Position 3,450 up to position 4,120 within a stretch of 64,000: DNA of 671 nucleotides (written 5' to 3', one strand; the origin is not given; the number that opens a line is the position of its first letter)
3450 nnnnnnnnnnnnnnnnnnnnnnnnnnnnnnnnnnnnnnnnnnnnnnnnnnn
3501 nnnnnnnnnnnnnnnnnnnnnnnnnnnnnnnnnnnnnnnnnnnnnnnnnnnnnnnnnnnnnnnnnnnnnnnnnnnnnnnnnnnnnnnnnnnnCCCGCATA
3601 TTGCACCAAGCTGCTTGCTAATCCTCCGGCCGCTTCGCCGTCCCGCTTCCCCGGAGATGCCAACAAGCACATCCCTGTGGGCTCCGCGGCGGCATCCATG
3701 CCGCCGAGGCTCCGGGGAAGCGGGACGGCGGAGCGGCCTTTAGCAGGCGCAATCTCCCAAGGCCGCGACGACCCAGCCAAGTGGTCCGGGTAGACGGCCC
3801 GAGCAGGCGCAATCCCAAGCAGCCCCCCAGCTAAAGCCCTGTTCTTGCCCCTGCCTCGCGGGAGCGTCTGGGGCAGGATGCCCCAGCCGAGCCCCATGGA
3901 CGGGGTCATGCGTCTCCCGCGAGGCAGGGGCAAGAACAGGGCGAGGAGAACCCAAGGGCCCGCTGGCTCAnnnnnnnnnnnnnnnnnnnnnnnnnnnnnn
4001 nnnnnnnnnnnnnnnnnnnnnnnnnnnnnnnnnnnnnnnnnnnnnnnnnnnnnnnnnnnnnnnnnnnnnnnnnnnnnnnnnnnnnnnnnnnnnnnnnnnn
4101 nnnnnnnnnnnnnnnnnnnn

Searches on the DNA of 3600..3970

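Call 47: search_rna_families(source=window, start=3600, end=3970, threshold=evalue, max_evalue=1, show_alignments=0)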
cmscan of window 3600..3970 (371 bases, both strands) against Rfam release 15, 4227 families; matches with E-value up to 1: 16.
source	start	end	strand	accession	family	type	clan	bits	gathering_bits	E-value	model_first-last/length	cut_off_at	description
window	3836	3942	+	RF03293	mir-4672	Gene; miRNA;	-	42.5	98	1.4e-07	1-81/81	no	mir-4672 microRNA precursor family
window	3841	3937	+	RF03937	mir-9456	Gene; miRNA;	-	36.1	80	1.3e-05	1-68/68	no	mir-9456 microRNA precursor family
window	3841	3937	-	RF03937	mir-9456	Gene; miRNA;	-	36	80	1.4e-05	1-68/68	no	mir-9456 microRNA precursor family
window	3836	3941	-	RF04198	MIR8670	Gene; miRNA;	-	35.1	150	3.4e-05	1-142/142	no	MIR8670 microRNA precursor family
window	3836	3942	+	RF04132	mir-4436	Gene; miRNA;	-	32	74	4.9e-05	1-85/85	no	mir-4436 microRNA precursor family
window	3843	3935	+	RF03219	mir-602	Gene; miRNA;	-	29.3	90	0.0017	1-85/85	no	mir-602 microRNA precursor family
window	3837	3942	+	RF04198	MIR8670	Gene; miRNA;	-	28.4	150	0.0016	1-142/142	no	MIR8670 microRNA precursor family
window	3843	3935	-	RF03219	mir-602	Gene; miRNA;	-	25.1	90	0.019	1-85/85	no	mir-602 microRNA precursor family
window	3841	3937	+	RF03195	mir-3934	Gene; miRNA;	-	22.9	84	0.044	1-92/92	no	mir-3934 microRNA precursor family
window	3836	3946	-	RF03565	mir-1282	Gene; miRNA;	-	21.1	107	0.097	1-101/101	no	mir-1282 microRNA precursor family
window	3834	3944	-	RF00758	mir-346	Gene; miRNA;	-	19.8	80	0.57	1-95/95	no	mir-346 microRNA precursor family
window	3636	3730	+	RF03837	mir-3138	Gene; miRNA;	-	19.8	90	0.92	1-82/82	no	mir-3138 microRNA precursor family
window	3834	3944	-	RF01019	mir-922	Gene; miRNA;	-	19.3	95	0.17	1-81/81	no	mir-922 microRNA precursor family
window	3838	3942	+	RF00919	mir-874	Gene; miRNA;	-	19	74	0.74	1-78/78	no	mir-874 microRNA precursor family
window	3794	3905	-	RF01528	CC3513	Gene; sRNA;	-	16.4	40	0.94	1-176/176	no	caulobacter sRNA CC3513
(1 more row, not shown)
